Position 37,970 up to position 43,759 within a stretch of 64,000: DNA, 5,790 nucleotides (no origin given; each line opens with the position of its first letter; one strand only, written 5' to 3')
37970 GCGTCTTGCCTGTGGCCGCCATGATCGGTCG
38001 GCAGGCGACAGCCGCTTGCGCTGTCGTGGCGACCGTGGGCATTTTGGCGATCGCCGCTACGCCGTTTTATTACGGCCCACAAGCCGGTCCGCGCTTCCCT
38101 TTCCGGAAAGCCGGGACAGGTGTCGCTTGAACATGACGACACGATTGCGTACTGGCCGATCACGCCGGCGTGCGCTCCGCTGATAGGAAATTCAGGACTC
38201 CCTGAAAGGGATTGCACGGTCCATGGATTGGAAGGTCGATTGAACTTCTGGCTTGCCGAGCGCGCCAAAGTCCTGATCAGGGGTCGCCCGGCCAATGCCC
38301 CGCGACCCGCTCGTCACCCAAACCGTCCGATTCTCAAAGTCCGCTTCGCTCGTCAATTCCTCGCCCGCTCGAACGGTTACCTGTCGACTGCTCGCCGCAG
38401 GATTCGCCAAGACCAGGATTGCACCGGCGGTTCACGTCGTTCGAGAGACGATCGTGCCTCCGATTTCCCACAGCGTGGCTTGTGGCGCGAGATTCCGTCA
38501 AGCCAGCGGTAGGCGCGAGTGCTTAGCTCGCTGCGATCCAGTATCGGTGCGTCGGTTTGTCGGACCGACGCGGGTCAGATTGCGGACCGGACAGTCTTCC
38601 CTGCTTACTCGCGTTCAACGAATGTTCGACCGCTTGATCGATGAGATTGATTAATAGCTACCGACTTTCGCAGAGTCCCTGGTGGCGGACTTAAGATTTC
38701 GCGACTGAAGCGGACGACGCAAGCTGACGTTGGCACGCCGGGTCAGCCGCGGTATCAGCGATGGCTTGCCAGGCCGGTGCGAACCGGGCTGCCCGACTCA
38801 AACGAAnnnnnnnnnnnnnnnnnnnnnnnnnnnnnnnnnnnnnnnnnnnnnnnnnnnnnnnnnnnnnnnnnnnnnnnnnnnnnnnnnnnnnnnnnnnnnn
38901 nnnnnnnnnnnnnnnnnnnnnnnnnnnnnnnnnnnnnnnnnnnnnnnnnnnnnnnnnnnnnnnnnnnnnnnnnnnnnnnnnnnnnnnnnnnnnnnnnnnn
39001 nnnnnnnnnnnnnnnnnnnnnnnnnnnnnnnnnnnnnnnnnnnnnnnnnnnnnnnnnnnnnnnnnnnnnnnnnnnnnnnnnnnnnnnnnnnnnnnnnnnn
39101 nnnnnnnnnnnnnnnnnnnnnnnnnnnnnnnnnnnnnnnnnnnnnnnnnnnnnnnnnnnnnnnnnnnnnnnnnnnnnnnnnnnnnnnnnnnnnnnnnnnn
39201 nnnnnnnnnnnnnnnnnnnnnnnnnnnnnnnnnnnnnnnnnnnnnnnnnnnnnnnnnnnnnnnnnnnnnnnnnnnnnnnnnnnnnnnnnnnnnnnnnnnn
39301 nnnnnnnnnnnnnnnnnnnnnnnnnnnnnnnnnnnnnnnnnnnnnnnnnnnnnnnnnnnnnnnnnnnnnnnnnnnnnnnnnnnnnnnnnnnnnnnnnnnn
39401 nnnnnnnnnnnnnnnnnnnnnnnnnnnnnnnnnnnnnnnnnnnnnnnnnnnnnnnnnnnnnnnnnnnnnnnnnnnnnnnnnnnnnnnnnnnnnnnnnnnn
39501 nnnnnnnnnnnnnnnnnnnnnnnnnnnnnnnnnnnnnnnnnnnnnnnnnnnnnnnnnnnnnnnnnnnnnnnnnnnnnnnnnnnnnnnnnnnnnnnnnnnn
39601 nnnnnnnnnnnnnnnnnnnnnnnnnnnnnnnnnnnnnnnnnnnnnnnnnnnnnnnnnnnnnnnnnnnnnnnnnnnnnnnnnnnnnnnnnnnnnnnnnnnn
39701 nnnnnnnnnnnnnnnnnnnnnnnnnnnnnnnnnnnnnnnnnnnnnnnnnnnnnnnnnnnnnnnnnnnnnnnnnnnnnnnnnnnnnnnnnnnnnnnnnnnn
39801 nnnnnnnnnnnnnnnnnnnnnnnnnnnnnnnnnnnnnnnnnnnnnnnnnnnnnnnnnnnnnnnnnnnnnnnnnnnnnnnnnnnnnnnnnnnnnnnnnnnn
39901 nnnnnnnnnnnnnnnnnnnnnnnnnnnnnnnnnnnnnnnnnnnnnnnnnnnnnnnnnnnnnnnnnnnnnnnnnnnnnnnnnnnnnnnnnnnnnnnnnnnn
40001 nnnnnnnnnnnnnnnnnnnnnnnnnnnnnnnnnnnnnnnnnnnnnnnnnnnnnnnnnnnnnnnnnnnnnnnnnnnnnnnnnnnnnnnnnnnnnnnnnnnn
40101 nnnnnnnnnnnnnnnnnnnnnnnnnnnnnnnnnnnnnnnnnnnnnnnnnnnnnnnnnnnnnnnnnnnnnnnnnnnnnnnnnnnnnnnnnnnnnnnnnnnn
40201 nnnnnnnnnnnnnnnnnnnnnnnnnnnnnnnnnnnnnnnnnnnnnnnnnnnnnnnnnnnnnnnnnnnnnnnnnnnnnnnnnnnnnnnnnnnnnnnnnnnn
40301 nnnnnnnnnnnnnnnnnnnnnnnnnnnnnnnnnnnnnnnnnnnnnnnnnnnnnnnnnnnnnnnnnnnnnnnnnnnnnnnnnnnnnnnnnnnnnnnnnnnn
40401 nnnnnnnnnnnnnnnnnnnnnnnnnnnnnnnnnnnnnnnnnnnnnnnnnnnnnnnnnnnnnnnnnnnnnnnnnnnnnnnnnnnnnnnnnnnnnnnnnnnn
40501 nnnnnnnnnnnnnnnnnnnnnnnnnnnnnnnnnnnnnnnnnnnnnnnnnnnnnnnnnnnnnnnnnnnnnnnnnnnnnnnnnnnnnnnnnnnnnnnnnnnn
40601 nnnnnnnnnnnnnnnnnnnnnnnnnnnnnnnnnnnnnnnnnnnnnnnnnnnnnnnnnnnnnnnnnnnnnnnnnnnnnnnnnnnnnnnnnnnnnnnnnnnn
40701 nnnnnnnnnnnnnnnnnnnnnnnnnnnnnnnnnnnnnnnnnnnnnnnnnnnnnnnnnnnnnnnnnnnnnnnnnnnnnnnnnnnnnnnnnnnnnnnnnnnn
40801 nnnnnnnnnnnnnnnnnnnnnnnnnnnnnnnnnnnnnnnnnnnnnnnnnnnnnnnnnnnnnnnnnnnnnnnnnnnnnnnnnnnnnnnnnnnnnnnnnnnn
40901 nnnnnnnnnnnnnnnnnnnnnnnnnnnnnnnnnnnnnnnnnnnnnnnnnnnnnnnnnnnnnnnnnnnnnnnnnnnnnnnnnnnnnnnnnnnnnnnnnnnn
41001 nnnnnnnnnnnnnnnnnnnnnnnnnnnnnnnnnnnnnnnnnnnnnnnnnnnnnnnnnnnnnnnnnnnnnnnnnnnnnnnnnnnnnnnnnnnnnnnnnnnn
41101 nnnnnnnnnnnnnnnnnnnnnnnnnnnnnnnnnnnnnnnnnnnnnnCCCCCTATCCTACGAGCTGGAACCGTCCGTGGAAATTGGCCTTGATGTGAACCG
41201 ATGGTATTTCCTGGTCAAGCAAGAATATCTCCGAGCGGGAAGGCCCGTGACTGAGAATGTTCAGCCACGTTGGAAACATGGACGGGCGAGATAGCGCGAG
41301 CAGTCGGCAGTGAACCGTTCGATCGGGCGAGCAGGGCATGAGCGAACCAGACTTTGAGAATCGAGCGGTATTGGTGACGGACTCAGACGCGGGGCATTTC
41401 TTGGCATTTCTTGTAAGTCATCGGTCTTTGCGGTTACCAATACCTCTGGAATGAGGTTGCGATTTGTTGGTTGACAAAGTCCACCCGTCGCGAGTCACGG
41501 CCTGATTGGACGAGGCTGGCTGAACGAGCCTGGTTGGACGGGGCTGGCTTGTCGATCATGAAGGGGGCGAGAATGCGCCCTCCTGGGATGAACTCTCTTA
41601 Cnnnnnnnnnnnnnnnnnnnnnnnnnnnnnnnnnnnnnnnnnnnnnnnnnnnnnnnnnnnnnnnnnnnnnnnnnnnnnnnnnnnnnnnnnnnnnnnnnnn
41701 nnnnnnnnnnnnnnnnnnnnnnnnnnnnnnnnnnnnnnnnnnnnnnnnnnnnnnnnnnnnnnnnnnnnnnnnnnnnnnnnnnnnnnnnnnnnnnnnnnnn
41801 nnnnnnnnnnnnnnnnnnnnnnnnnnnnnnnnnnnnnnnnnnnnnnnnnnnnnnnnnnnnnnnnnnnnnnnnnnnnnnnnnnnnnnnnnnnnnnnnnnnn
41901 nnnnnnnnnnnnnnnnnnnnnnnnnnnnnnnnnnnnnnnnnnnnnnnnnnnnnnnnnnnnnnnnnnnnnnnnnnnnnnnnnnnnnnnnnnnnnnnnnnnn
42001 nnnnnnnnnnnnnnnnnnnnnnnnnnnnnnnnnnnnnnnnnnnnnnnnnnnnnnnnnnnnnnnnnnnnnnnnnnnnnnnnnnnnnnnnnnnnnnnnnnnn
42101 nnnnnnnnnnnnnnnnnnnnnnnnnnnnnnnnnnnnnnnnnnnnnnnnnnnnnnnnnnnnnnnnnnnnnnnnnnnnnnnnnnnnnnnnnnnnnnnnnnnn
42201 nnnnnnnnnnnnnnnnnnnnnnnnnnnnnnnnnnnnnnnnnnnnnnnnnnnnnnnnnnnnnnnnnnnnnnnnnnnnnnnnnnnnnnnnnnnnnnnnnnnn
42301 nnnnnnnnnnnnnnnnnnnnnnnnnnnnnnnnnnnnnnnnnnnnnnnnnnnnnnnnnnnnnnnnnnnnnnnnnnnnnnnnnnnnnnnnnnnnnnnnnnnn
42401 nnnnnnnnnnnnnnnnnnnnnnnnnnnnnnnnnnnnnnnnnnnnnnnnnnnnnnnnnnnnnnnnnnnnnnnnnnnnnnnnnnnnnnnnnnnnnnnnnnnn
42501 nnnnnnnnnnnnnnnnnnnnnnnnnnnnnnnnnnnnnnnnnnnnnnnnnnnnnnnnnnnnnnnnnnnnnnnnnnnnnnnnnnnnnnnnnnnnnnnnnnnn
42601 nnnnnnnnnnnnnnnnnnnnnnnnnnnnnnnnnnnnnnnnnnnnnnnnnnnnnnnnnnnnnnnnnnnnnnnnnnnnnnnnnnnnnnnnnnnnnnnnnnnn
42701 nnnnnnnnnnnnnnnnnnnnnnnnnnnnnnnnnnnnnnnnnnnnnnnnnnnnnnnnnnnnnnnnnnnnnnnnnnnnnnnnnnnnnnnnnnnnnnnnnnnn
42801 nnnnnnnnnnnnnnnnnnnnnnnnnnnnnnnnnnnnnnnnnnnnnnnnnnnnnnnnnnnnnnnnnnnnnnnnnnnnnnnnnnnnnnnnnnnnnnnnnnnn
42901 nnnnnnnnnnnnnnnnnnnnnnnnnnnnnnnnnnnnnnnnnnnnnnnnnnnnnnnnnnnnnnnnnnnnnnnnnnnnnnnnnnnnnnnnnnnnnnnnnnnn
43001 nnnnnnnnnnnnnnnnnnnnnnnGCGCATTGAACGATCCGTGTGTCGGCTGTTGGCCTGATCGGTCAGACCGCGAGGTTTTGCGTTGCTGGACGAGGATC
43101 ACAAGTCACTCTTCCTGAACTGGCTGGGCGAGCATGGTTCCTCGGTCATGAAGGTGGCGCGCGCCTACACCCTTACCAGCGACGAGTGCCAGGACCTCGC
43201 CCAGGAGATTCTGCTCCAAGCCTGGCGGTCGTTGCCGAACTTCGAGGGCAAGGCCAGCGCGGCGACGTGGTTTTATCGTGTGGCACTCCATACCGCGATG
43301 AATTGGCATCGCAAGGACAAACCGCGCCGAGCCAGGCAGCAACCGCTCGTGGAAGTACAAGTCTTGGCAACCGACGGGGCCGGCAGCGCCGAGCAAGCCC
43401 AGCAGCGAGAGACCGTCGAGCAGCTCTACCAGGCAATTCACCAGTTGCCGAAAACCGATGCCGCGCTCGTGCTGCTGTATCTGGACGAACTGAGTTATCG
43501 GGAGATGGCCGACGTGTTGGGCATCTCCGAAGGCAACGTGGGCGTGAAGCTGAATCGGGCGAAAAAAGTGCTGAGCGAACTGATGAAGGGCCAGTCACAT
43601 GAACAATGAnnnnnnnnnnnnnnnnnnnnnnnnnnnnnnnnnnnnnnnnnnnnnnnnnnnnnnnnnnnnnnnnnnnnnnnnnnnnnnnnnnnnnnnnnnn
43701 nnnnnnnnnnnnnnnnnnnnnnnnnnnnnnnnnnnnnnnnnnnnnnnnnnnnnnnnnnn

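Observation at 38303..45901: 6.4-kb gene block bounded by a 276-bp inverted repeat and flanked by a diverged direct repeat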

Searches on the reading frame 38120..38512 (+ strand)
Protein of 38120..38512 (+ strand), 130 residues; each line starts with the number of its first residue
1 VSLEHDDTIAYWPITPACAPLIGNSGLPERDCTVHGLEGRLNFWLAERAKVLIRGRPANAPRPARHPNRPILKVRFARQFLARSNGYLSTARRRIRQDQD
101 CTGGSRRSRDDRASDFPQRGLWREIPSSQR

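Call 52: search_protein_families(library=pfam, proteins=[window:38120-38512:+], max_evalue=0.01)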
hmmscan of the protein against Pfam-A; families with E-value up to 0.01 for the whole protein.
window:38120-38512:+ (130 aa): 0 families

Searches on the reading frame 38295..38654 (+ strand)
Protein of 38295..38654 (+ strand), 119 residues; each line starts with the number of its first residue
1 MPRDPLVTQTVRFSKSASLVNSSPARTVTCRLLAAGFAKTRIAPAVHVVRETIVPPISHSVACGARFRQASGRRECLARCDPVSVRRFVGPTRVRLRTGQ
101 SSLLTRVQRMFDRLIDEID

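Call 10: search_protein_families(library=pfam, proteins=[window:38295-38654:+], max_evalue=0.01)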
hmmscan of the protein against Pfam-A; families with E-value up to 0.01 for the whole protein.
window:38295-38654:+ (119 aa): 0 families

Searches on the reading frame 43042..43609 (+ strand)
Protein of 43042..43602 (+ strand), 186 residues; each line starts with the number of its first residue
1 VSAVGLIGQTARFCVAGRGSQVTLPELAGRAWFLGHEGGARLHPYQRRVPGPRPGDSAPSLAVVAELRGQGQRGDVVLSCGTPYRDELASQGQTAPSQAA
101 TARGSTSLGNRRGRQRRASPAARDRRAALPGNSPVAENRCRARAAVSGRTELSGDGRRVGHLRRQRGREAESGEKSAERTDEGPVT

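Call 10: search_protein_families(library=pfam, proteins=[window:43042-43602:+], max_evalue=0.01)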
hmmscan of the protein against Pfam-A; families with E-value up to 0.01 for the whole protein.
window:43042-43602:+ (186 aa): 0 families

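Call 52: search_protein_families(library=pfam, proteins=[window:43085-43609:+], max_evalue=0.01)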
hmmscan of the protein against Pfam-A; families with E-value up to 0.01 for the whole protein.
window:43085-43609:+ (174 aa): 3 families
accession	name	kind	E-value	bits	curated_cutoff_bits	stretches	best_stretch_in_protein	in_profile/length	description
PF08281.18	Sigma70_r4_2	-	3.9e-14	52.5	25.7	1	112-161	2-52/54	Sigma-70, region 4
PF04542.20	Sigma70_r2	-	2e-13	50.4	24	1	16-79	4-69/71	Sigma-70 region 2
PF04545.22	Sigma70_r4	-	0.00044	20.1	24.1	1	126-159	11-44/50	Sigma-70, region 4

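Call 69: search_protein_families(library=ncbifam, proteins=[window:43085-43609:+], max_evalue=0.001)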
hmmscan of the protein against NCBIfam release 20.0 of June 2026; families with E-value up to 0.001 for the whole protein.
window:43085-43609:+ (174 aa): 87 families (the best 25 are shown)
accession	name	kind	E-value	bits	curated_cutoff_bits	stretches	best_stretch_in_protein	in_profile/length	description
TIGR02937.1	sigma70-ECF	superfamily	1.8e-24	86.2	42.9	1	17-165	10-163/165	sigma-70 family RNA polymerase sigma factor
TIGR02950.1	SigM_subfam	subfamily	3e-22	79.2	147.95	1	16-167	8-158/159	RNA polymerase sigma factor, SigM family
NF008888.0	PRK11922.1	equivalog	5.9e-22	78.4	204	1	12-168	34-197/231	RNA polymerase sigma factor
NF004113.0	PRK05602.1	equivalog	4.8e-21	75.3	208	1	19-172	56-206/211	RNA polymerase sigma factor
NF006930.0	PRK09415.1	subfamily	1.1e-20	74.2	198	1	4-169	12-177/179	RNA polymerase factor sigma C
TIGR02983.1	SigE-fam_strep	subfamily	2.1e-20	73.2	141.55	1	9-169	7-160/162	SigE family RNA polymerase sigma factor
NF058625.1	sigma_PG0214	equivalog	8e-20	71.2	130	1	14-172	10-166/170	GFO_1088 family ECF-type sigma factor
NF009176.0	PRK12524.1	equivalog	1.4e-19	70.7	264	1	24-173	42-190/196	RNA polymerase sigma factor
TIGR02989.1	Sig-70_gvs1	subfamily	8e-19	68.1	124.55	1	10-165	3-156/158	RNA polymerase sigma-70 factor, Rhodopirellula/Verrucomicrobium family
NF007220.0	PRK09639.1-5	equivalog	1.6e-18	67.1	260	1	33-171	28-168/181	RNA polymerase sigma factor SigX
NF007223.0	PRK09641.1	equivalog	2.8e-18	66.4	209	1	23-167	33-184/187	RNA polymerase sigma factor SigW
NF007225.0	PRK09643.1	equivalog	6.1e-18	65.2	190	1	10-169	29-184/204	RNA polymerase sigma factor SigM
NF006089.0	PRK08241.1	subfamily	1.2e-17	64.1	240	2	33-86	47-99/343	RNA polymerase subunit sigma-70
TIGR02948.1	SigW_bacill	equivalog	2.5e-17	63.5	243.1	1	27-167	37-184/187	RNA polymerase sigma factor SigW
TIGR02985.1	Sig70_bacteroi1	subfamily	3.3e-17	63.2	126.4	1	19-165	12-160/162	RNA polymerase sigma-70 factor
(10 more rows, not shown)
